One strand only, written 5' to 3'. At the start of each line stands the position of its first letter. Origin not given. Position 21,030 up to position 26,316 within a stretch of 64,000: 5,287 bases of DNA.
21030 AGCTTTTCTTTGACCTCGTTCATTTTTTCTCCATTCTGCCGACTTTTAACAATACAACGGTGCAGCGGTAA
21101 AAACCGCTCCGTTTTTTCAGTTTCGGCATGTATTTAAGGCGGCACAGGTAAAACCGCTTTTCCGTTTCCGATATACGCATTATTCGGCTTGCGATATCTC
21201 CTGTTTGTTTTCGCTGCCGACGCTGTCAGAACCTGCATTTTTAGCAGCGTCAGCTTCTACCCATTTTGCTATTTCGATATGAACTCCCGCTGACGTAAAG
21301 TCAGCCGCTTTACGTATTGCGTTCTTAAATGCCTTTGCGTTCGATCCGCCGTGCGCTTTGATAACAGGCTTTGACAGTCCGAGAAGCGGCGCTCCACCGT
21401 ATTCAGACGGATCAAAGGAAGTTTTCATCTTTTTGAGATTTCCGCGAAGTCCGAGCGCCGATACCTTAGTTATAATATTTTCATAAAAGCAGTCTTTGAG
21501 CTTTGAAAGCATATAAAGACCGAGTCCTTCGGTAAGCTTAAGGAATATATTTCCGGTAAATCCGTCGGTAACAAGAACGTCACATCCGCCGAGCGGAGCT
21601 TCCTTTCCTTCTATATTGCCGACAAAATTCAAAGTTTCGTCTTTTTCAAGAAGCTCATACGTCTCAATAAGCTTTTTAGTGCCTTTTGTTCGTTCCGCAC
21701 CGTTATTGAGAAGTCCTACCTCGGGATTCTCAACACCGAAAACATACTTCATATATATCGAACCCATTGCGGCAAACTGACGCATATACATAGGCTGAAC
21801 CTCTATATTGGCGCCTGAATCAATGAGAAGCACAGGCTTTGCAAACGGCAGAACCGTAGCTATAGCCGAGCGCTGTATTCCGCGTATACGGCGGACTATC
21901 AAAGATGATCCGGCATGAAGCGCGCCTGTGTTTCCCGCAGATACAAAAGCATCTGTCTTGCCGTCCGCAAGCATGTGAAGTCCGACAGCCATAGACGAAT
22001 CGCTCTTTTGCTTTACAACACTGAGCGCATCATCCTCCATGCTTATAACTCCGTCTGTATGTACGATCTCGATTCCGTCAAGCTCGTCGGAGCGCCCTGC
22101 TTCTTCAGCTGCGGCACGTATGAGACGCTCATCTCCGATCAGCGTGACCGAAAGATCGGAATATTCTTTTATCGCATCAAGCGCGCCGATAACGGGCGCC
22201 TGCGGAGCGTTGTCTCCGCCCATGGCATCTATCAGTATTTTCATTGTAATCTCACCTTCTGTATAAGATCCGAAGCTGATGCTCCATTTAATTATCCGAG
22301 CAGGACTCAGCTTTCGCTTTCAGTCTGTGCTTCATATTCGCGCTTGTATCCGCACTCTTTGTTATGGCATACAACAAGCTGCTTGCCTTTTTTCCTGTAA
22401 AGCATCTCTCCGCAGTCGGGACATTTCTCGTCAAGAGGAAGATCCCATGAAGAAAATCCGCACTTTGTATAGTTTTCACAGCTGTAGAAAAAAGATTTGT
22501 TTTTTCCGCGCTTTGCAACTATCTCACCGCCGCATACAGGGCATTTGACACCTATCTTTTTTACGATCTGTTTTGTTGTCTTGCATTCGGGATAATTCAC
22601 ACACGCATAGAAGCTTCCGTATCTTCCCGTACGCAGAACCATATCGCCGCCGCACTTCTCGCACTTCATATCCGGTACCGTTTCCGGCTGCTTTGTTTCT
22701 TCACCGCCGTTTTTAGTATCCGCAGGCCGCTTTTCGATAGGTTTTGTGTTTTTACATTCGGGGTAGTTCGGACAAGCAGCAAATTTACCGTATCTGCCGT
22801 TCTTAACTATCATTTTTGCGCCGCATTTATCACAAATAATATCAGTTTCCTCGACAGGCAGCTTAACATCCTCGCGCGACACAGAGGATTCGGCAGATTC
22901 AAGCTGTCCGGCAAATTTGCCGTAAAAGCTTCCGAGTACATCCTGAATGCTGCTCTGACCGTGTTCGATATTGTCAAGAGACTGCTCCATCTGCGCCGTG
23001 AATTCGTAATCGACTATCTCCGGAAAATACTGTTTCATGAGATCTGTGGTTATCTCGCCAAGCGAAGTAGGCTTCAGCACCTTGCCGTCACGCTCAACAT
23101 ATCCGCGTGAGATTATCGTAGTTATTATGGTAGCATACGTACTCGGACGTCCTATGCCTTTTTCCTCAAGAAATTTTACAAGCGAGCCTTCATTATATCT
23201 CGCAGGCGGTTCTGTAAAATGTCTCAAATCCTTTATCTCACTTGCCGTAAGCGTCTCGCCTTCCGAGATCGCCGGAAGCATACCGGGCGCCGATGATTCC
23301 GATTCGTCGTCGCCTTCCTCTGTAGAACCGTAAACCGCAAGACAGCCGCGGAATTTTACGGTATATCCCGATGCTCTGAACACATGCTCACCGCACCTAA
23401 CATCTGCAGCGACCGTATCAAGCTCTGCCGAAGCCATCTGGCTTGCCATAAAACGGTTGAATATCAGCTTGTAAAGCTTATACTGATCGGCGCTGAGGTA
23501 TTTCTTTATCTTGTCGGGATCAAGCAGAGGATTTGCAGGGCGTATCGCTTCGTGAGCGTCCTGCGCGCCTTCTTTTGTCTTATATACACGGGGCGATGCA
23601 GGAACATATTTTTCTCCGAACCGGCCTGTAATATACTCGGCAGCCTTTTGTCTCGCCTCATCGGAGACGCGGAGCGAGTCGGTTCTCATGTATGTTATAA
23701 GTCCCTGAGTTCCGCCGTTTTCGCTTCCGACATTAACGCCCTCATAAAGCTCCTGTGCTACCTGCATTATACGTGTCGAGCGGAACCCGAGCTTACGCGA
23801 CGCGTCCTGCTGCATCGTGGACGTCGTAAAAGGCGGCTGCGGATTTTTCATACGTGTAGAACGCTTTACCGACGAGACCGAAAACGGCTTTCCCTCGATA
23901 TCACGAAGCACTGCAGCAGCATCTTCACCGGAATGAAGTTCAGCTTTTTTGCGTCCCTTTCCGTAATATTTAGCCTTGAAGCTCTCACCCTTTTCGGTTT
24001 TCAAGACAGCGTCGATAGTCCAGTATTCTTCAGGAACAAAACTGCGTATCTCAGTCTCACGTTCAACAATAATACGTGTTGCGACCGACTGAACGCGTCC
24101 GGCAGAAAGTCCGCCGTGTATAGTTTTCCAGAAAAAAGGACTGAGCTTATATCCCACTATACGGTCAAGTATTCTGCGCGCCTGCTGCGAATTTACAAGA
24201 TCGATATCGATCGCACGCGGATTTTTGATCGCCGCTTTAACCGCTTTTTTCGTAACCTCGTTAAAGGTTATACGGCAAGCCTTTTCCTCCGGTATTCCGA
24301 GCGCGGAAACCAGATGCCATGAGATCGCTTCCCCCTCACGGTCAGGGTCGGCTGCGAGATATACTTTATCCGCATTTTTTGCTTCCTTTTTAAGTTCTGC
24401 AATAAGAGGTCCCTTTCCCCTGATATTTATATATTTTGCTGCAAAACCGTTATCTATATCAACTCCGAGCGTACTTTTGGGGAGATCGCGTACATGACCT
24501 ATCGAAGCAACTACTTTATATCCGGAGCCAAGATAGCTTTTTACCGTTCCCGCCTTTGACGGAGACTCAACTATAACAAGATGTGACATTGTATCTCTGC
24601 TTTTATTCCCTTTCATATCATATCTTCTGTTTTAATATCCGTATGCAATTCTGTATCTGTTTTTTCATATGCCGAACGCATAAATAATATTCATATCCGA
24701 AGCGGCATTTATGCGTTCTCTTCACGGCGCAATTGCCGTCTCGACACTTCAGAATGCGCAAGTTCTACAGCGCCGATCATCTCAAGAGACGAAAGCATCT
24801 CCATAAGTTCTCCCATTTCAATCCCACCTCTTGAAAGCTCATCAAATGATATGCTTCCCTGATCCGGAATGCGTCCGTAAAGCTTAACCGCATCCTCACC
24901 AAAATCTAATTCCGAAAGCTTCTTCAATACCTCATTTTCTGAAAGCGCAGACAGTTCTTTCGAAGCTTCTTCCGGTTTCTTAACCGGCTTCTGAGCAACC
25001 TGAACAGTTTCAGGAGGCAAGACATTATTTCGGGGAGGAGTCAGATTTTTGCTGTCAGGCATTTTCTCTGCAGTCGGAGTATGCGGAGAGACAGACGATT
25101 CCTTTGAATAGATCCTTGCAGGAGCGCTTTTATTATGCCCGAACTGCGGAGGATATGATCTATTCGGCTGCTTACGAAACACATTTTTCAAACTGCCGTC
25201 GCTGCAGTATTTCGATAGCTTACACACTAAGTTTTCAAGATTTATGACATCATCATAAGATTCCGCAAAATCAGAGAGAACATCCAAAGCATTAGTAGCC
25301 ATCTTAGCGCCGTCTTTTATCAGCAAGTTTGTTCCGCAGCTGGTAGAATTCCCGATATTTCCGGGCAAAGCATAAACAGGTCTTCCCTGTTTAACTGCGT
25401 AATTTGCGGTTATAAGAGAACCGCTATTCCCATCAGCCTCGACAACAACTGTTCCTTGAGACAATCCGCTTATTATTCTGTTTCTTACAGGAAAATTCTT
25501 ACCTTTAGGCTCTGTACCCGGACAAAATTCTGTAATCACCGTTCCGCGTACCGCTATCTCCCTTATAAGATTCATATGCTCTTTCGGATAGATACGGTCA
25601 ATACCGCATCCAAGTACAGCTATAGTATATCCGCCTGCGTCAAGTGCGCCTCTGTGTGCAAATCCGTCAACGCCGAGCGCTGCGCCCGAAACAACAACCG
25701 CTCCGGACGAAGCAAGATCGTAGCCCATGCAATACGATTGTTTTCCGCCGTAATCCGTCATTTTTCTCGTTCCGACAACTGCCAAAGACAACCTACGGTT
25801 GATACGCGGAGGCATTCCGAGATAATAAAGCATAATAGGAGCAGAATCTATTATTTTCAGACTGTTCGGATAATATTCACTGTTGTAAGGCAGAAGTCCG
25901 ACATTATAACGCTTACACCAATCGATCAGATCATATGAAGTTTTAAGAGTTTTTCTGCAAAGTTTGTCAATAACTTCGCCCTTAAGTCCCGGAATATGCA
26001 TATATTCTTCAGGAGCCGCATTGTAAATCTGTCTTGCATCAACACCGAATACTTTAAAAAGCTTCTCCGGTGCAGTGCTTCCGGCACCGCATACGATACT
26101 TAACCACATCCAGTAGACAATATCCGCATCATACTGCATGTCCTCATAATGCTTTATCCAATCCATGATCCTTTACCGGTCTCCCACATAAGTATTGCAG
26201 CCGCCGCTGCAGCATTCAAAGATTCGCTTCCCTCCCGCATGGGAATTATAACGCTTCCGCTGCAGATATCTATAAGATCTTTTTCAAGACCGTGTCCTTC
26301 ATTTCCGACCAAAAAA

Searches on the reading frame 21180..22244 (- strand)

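Call 53: search_protein_families(library=pfam, proteins=[window:21180-22244:-], max_evalue=0.000001)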
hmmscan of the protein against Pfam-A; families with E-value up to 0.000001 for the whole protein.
window:21180-22244:- (354 aa): 1 family
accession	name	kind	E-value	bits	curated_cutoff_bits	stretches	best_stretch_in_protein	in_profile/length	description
PF02504.20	FA_synthesis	-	2.2e-98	329.7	29.1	1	1-321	1-321/324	Fatty acid synthesis protein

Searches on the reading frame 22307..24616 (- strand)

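Call 53: search_protein_families(library=pfam, proteins=[window:22307-24616:-], max_evalue=0.000001)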
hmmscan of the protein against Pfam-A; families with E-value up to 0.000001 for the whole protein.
window:22307-24616:- (769 aa): 3 families
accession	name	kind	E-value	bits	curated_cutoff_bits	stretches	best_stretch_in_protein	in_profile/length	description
PF01131.25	Topoisom_bac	-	4e-125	418.5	35.1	1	136-561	2-410/411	DNA topoisomerase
PF01396.24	Zn_ribbon_Top1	-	2.6e-40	136.4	32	3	651-686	3-38/39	Topoisomerase DNA binding C4 zinc finger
PF01751.28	Toprim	-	5.2e-23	81.5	23.1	1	13-120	2-95/96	Toprim domain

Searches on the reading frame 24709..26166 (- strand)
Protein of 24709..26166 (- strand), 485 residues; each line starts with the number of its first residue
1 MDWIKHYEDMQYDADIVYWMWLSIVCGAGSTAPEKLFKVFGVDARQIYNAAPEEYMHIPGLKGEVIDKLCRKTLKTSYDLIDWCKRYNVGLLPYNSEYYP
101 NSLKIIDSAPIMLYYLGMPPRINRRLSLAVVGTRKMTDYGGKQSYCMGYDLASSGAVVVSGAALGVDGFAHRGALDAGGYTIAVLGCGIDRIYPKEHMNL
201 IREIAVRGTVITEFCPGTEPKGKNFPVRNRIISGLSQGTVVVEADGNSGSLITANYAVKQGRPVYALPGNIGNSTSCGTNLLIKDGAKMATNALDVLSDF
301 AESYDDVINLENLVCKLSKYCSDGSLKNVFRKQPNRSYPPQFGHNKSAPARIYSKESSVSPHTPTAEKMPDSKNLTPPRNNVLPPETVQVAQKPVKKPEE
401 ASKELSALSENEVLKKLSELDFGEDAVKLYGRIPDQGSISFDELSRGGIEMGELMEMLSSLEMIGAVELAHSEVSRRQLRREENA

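Call 53: search_protein_families(library=pfam, proteins=[window:24709-26166:-], max_evalue=0.000001)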
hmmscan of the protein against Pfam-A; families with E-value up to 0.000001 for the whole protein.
window:24709-26166:- (485 aa): 2 families
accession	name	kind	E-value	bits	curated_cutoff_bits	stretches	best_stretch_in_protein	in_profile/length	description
PF02481.21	DNA_processg_A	-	1.7e-71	240.2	29.6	1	84-291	2-211/212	DNA recombination-mediator protein A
PF18306.6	LDcluster4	-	1.5e-07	31.6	26.3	1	127-268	3-124/151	SLOG cluster4 family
